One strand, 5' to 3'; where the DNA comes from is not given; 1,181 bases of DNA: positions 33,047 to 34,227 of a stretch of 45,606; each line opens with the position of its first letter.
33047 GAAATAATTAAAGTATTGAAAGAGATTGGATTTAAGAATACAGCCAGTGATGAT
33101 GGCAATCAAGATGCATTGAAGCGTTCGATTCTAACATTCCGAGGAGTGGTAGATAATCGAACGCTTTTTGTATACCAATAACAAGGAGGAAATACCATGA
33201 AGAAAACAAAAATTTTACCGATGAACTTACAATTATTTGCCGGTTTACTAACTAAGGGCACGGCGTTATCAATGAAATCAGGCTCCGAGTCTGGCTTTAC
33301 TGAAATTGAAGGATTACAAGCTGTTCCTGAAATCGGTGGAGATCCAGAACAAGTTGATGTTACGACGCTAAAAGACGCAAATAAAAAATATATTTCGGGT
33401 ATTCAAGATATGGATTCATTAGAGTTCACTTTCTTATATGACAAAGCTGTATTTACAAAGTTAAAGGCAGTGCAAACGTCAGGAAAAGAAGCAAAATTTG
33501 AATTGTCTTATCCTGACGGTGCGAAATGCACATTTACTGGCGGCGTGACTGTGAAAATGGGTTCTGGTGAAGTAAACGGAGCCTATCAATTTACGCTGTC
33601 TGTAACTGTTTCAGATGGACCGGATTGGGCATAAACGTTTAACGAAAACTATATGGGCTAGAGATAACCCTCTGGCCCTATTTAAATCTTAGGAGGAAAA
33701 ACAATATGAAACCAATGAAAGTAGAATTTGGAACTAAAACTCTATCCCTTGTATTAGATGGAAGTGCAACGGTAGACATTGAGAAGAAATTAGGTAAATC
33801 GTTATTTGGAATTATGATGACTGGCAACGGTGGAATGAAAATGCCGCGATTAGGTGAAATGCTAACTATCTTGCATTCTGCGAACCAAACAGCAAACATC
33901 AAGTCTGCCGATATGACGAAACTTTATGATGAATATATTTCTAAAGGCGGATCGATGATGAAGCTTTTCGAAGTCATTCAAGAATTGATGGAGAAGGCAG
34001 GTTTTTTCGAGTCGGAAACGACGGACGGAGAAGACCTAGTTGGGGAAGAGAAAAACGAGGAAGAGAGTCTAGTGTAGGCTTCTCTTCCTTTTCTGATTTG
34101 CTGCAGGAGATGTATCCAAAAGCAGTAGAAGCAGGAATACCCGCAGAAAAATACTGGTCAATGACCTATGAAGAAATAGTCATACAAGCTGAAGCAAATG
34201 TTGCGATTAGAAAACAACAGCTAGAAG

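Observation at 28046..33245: Phage-encoded Prp-like protease with three candidate substrates carrying the L27-type LxLQ(F/L)FA cleavage motif, including the major tail protein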

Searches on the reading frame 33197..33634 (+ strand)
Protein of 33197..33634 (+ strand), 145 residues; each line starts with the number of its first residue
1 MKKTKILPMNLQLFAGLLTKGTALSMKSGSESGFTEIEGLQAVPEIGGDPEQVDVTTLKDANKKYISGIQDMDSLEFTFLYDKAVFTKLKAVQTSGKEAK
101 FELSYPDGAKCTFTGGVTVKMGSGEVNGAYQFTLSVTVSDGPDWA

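Call 4: search_protein_families(library=pfam, proteins=[window:33197-33634:+], max_evalue=0.01)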
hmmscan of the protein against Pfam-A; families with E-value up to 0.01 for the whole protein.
window:33197-33634:+ (145 aa): 3 families
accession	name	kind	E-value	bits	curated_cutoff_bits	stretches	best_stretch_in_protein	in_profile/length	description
PF08813.17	Phage_tail_3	-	3.9e-11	43.3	24.2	1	32-142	47-160/165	Phage tail tube protein, TTP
PF16460.11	Phage_TTP_11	-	3.1e-09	37.1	28.4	1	17-110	3-98/154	Phage tail tube, TTP, lambda-like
PF16461.11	Phage_TTP_12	-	0.0018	18.6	26.1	1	50-139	35-129/135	Lambda phage tail tube protein, TTP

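Call 12: search_protein_families(library=phrogs, proteins=[window:33197-33634:+], max_evalue=0.001)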
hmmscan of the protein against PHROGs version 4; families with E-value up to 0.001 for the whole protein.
window:33197-33634:+ (145 aa): 2 families
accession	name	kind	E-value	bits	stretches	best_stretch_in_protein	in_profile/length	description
phrog_158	-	tail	8.1e-25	89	1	15-145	15-159/376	major tail protein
phrog_584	-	tail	3.3e-09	37.8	1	32-139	98-209/218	major tail protein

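Call 14: search_dna_similar(query=window:33197-33634:+, collection=phages, mode=protein, max_rows=40)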
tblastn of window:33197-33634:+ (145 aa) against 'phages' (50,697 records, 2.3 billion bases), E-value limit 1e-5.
Records with a match: 96; places in all: 96; records where one place covers at least 80% of the query: 94.
Best place of each record, by identity: <60% 96.
By first word of the organism name: Streptococcus 72; Oenococcus 8; Lactococcus 3; Enterococcus 3; Bacteriophage 3; Latilactobacillus 2; Brochothrix 2; Lactobacillus 2; Eggerthella 1.
By host as written in the record: - 7; Enterococcus faecalis 3; Streptococcus mitis 3; Brochothrix thermosphacta 2; Lactococcus garvieae Lg2 2; Oenococcus oeni Sarco S13 2; Oenococcus oeni Sarco S11 2; Oenococcus oeni 2; and 62 more.
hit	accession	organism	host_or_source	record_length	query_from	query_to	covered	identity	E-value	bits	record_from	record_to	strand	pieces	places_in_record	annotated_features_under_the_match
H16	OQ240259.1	Latilactobacillus phage TMW 1.1447 P1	Latilactobacillus curvatus TMW 1.1447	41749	5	145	97%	43.6%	3e-32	125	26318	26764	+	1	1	putative major tail protein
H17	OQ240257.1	Latilactobacillus phage TMW 1.1365 P3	Latilactobacillus curvatus TMW 1.1365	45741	5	145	97%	43.6%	3e-32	125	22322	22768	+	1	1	putative major tail protein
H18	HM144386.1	Brochothrix phage BL3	Brochothrix thermosphacta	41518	3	142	97%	43.8%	1e-26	109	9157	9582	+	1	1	gp14.1 | gp14.2 | gp14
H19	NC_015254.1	Brochothrix phage BL3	Brochothrix thermosphacta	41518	3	142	97%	43.8%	1e-26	109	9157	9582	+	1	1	major tail protein (x3)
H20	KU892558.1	Lactococcus phage PLgT-1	Lactococcus garvieae Lg2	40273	9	144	94%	44.9%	6e-28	112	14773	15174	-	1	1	major tail protein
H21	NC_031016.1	Lactococcus phage PLgT-1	Lactococcus garvieae Lg2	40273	9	144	94%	44.9%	6e-28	112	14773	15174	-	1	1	major tail protein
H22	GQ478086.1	Enterococcus phage phiFL3A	Enterococcus faecalis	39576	9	144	94%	43.0%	3e-26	108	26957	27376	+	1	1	gp53: tail protein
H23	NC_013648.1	Enterococcus phage phiFL3A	Enterococcus faecalis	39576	9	144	94%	43.0%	3e-26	108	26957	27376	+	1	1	gp53: major tail protein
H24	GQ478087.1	Enterococcus phage phiFL3B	Enterococcus faecalis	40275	9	144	94%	43.0%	3e-26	108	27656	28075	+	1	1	gp55: tail protein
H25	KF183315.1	Oenococcus phage phiS13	Oenococcus oeni Sarco S13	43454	2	145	99%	39.7%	5e-27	110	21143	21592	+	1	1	putative major tail protein | hypothetical protein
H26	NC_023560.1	Oenococcus phage phiS13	Oenococcus oeni Sarco S13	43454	2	145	99%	39.7%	5e-27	110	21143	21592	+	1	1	major tail protein | hypothetical protein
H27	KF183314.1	Oenococcus phage phiS11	Oenococcus oeni Sarco S11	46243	2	145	99%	39.7%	5e-27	110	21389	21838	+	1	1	putative major tail protein | hypothetical protein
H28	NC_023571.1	Oenococcus phage phiS11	Oenococcus oeni Sarco S11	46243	2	145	99%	39.7%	5e-27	110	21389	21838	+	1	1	major tail protein | hypothetical protein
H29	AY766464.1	Lactococcus phage TP712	-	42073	9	144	94%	41.9%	1e-24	103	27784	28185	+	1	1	unknown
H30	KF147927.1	Oenococcus phage phi9805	-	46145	2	145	99%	39.1%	2e-26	108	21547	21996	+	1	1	putative major tail protein | hypothetical protein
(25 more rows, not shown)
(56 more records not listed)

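Call 38: find_related_loci(query=A1, collection=viral_contigs, flank=8000)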
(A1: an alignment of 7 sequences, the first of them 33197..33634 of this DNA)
Query A1 (145 aa) in viral_contigs; peptide patterns used: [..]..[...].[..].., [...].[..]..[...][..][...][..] (x = any residue, [..] = any of these).
416 stretches matched a pattern; 302 encode a relative of the query (tblastn E <= 1e-3); the best 80 are kept; 80 distinct loci.
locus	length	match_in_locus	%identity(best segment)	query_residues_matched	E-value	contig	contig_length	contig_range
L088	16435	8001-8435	100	1-145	7e-94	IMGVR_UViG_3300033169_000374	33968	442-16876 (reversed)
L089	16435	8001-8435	100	1-145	7e-94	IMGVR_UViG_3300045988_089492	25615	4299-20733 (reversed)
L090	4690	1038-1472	100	1-145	6e-94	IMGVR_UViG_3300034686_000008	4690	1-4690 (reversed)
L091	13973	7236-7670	100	1-145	7e-94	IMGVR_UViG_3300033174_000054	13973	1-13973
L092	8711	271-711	88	1-145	3e-82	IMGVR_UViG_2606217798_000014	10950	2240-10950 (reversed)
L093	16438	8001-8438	87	1-144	9e-81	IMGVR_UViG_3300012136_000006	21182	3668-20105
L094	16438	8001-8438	88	1-145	7e-80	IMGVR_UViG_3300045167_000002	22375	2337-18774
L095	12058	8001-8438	88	1-145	7e-80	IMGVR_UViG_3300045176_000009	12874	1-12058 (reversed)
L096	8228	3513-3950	88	1-145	7e-80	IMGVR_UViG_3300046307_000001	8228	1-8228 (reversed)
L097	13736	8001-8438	88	1-145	7e-80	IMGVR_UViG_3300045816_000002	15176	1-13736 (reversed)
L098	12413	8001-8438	88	1-145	7e-80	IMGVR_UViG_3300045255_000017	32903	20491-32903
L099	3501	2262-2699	88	1-145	3e-80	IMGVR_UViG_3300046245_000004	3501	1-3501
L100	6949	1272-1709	88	1-145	7e-80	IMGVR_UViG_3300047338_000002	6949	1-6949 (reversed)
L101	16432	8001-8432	94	1-145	1e-87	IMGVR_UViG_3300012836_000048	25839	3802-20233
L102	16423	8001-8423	68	3-144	2e-61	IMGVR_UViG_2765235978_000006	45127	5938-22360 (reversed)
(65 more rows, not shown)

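Call 46: search_solved_structures(query=window:33197-33634:+, max_evalue=1, show_alignments=2)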
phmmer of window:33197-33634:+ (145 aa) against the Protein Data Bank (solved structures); distinct sequences matched with E-value up to 1: 6.
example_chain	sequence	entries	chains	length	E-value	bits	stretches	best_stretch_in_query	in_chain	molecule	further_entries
9l0f_G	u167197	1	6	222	0.0072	19.5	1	26-118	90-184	Putative major tail protein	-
9jlf_E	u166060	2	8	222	0.0072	19.5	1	26-118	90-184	Tail tube protein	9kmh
6s5y_A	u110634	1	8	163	0.036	17.3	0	90-121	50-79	Group B streptococcal R4 surface protein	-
7uwu_A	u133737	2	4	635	0.043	17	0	31-142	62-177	Starch Adherence System protein 6 (Sas6)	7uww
7uwv_A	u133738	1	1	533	0.083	16.1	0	68-124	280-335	CBM74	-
25vd_A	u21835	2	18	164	0.42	13.8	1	28-106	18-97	Phage tail protein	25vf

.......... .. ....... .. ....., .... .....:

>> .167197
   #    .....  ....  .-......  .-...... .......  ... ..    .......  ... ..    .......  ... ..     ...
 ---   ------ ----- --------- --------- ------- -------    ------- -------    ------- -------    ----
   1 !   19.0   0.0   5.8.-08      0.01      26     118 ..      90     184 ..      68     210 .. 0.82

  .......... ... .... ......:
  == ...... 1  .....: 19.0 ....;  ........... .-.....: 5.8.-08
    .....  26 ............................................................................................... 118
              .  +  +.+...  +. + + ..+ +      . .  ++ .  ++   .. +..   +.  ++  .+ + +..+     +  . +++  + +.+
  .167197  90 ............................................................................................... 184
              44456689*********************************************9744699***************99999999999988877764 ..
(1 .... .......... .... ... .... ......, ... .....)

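Call 48: find_homologous_proteins(query=window:33197-33634:+, max_evalue=0.00001)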
Query window:33197-33634:+ (145 aa): 59 proteins with E <= 0.00001 among 74 candidates.
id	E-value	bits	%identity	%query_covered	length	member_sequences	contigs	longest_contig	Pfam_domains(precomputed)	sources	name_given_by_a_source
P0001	2.7e-88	311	99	100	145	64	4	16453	PF16460.12,PF08813.18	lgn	-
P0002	5.2e-88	310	99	100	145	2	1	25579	PF16460.12,PF08813.18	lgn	-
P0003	8.9e-88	309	99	100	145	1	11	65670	PF16460.12,PF08813.18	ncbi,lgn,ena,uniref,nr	ncbi:phage tail tube protein [Enterococcus raffinosus]|uniref:phage tail tube protein n=1 Tax=Entero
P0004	9.2e-88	309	99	100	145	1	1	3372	PF16460.12,PF08813.18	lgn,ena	-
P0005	7.3e-87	306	99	100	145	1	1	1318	PF16460.12,PF08813.18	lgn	-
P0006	7.6e-87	306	99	100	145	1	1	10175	PF16460.12,PF08813.18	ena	-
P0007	2.7e-86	304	99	100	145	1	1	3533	PF16460.12,PF08813.18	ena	-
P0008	4.7e-86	304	98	100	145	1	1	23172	PF16460.12,PF08813.18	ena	-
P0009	8.5e-86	303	97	100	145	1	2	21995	PF16460.12,PF08813.18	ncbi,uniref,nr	ncbi:phage tail tube protein [Enterococcus raffinosus]|uniref:phage tail tube protein n=1 Tax=Entero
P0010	1.4e-84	299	96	100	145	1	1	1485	PF16460.12,PF08813.18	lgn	-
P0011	2.8e-84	298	95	100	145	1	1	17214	PF16460.12,PF08813.18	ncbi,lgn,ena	ncbi:MAG: phage tail tube protein [Enterococcus hulanensis]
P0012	1.6e-83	295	94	100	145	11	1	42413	PF16460.12,PF08813.18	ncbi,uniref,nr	ncbi:phage tail protein [Enterococcus gilvus]|uniref:phage tail protein n=1 Tax=Enterococcus gilvus 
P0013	2.2e-83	295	94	100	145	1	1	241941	PF16460.12,PF08813.18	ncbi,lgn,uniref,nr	ncbi:phage tail tube protein [Enterococcus hulanensis]|uniref:Phage tail tube protein n=1 Tax=Entero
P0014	4.8e-83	294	94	100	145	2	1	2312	PF16460.12,PF08813.18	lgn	-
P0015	5.4e-83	294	93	100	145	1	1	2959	PF16460.12,PF08813.18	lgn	-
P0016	1.4e-82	292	93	100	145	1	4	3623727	PF16460.12,PF08813.18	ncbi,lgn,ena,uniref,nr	ncbi:hypothetical protein G15_1019 [Enterococcus avium]|uniref:phage tail tube protein n=1 Tax=Enter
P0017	3.6e-82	291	92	100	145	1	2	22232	PF16460.12,PF08813.18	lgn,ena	-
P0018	8.6e-82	290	92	100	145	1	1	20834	PF16460.12,PF08813.18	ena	-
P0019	1.3e-81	289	92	100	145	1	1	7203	PF16460.12,PF08813.18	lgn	-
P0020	1.4e-81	289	92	100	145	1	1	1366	PF16460.12,PF08813.18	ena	-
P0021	1.5e-81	289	92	100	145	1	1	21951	PF16460.12,PF08813.18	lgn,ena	-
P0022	3.1e-81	288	92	100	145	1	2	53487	PF16460.12,PF08813.18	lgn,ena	-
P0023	3.7e-80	284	90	100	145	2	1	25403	PF16460.12,PF08813.18,PF16461.12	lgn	-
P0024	3.0e-78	278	88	100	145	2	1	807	PF16460.12,PF08813.18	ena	-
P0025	7.0e-78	277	94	100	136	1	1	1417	PF16460.12,PF08813.18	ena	-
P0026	2.0e-76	272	87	100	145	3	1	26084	PF16460.12,PF08813.18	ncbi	-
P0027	4.6e-76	271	87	100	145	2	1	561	PF16460.12,PF08813.18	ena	-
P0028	8.4e-76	270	86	100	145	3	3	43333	PF16460.12,PF08813.18,PF16461.12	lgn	-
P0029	2.6e-75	269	87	100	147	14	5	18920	PF16460.12,PF08813.18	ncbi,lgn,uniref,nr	ncbi:Phage tail tube protein, TTP [Enterococcus malodoratus]|uniref:phage tail tube protein n=1 Tax=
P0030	9.1e-74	264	83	100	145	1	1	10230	PF16460.12,PF08813.18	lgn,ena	-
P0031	4.7e-72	258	100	83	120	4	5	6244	PF16460.12,PF08813.18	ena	-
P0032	1.8e-70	253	80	100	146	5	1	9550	PF16460.12,PF08813.18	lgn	-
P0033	4.4e-70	252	80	100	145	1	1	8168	PF16460.12,PF08813.18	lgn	-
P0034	9.9e-70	251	81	99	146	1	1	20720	PF08813.18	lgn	-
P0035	1.3e-69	250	79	100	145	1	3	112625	PF16460.12,PF08813.18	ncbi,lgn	ncbi:TPA: phage tail tube protein [Enterococcus faecalis]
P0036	4.2e-69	249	79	100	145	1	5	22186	PF16460.12,PF08813.18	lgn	-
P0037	9.7e-65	234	78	100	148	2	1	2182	PF08813.18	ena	-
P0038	1.0e-62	228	77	96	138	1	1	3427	PF16460.12,PF08813.18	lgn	-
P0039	1.0e-60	221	72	98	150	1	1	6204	PF16460.12,PF08813.18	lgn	-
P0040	2.0e-60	220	72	98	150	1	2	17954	PF16460.12,PF08813.18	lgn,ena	-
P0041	3.2e-60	220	75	94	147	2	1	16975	PF08813.18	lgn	-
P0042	3.6e-59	216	74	94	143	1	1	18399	PF16460.12,PF08813.18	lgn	-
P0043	4.7e-59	216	69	98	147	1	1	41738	PF16460.12,PF08813.18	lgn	-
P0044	1.8e-58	214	72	94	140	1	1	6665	PF16460.12,PF08813.18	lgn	-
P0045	2.3e-58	214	74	94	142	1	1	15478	PF16460.12,PF08813.18,PF16461.12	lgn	-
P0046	1.6e-57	211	70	99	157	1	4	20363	PF08813.18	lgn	-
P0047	1.9e-56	208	69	98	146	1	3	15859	PF16460.12,PF08813.18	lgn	-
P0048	2.9e-56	207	69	99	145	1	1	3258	PF16460.12,PF08813.18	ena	-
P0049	5.4e-56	206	69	97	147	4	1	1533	PF16460.12,PF08813.18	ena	-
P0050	2.3e-54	201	65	98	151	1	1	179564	PF16460.12,PF08813.18,PF16461.12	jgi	jgi:hypothetical protein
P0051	1.1e-52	196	71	90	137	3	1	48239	PF16460.12,PF08813.18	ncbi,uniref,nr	ncbi:phage tail protein [Enterococcus faecalis]|uniref:phage tail tube protein n=1 Tax=Enterococcus 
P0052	2.2e-52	195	71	90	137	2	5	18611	PF16460.12,PF08813.18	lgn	-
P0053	3.5e-50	187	70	90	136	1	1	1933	PF16460.12,PF08813.18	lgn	-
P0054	3.0e-29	120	50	90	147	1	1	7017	PF08813.18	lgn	-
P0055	1.6e-28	117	50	86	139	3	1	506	PF16460.12,PF08813.18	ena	-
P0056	3.2e-26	110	50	86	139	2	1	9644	PF16460.12,PF08813.18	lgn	-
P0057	8.1e-20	89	41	91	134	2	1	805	PF16460.12,PF08813.18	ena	-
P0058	2.3e-19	88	41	91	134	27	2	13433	PF16460.12,PF08813.18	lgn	-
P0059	1.7e-18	85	41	90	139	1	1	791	PF16460.12,PF08813.18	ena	-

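Call 75: predict_structure(alignment_id=A4)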
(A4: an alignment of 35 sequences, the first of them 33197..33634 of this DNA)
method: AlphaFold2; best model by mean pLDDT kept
length: 145 residues; sequences in the alignment: 35
mean_pLDDT: 75.0   pTM: 0.65
mean pLDDT of the five models: 75.0, 72.8, 70.5, 65.9, 65.1
residues with pLDDT >= 90: 31; 70-90: 62; 50-70: 40; < 50: 12
segments of 3 or more residues with pLDDT < 50: 62-69
pLDDT, mean of each block of 10 residues (from residue 1): 53 56 84 86 69 55 48 80 90 89 86 90 74 89 78
secondary structure, 60 per line:
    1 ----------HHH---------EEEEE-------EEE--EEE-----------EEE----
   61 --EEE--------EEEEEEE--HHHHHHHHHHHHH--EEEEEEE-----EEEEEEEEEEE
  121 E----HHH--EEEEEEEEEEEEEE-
elements in order: E23-27 E35-37 E40-42 E54-56 E63-65 E74-80 H83-95 E98-104 E110-121 E131-144

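Call 77: fold_search(model_id=the predicted structure, library=pdb)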
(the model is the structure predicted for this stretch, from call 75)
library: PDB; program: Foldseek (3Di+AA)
matches with E <= 10: 951; with E <= 0.001: 19
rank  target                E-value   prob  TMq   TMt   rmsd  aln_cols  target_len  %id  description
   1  8k36_A                1.7e-06  1.00  0.66  0.63   3.9       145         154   17  Structure of the bacteriophage lambda tail tube (released 2023-11-15)
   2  9mfe_A                2.8e-06  1.00  0.66  0.62   3.8       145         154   16  cryoEM structure of Escherichia phage YDC107 tail core (released 2025-01-01)
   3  8iyk_D                3.3e-06  1.00  0.68  0.43   3.8       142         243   18  Tail tip conformation 1 of phage lambda tail (released 2023-10-18)
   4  7t4f_A                4.9e-06  1.00  0.66  0.42   4.0       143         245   17  Structure of bacteriophage lambda tube protein V in C3 (released 2023-06-14)
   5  7t2e_A                5.5e-06  1.00  0.66  0.62   4.0       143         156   17  Structure of bacteriophage lambda tube protein V in C6 (released 2022-12-07)
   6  9e7m_Va               5.5e-06  1.00  0.62  0.59   4.0       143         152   19  In situ cryoEM structure of bacteriophage Ur-lambda tail tip complex (released 2025-11-05)
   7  8k35_L                1.9e-05  1.00  0.66  0.63   3.9       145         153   17  Structure of the bacteriophage lambda tail tip complex (released 2023-11-15)
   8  8iyd_A                1.9e-05  1.00  0.66  0.42   3.8       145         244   17  Tail cap of phage lambda tail (released 2023-10-18)
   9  2k4q_MODEL_1_A        6.4e-05  1.00  0.51  0.48  10.3       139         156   18  The Solution Structure of gpV, the Major Tail Protein from Bacteriophage Lambda (released 2009-02-17)
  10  9jlf_E                9.5e-05  1.00  0.53  0.37   4.3       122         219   20  Cryo-EM Structure of Bacteriophage FCWL1 head-to-tail interface (released 2025-01-22)
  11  6v8i_AB               1.8e-04  1.00  0.62  0.55   3.6       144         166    9  Composite atomic model of the Staphylococcus aureus phage 80alpha baseplate (released 2020-03-04)
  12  6tba_50               2.2e-04  1.00  0.57  0.62   4.8       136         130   19  Virion of native gene transfer agent (GTA) particle (released 2020-07-22)
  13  6toa_G                2.7e-04  1.00  0.58  0.62   4.6       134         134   19  Neck of empty GTA particle computed with C6 symmetry (released 2020-07-22)
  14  9l0f_G                3.6e-04  1.00  0.53  0.38   4.3       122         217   20  Structure of flexible tail tube of bacteriophage T1 (released 2025-03-12)
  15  9mu3_E                4.0e-04  1.00  0.62  0.56   3.5       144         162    9  SaPI1 neck structure (released 2025-05-07)
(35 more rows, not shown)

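Call 91: search_protein_families(library=ncbifam, proteins=[window:33197-33634:+], max_evalue=0.01)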
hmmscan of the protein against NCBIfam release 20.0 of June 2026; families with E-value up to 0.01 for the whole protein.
window:33197-33634:+ (145 aa): 0 families

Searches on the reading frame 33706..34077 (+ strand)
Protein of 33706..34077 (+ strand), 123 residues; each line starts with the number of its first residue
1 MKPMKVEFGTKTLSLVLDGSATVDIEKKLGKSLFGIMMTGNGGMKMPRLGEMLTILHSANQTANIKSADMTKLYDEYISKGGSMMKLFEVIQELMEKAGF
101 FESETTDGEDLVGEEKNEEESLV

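Call 12: search_protein_families(library=phrogs, proteins=[window:33706-34077:+], max_evalue=0.001)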
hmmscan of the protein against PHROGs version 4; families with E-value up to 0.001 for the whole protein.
window:33706-34077:+ (123 aa): 2 families
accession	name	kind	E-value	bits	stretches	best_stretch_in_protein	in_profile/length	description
phrog_183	-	tail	2.5e-17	64.3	1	1-118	13-137/305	tail chaperone protein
phrog_2115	-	tail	6.9e-08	33.9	1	1-119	5-120/125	tail protein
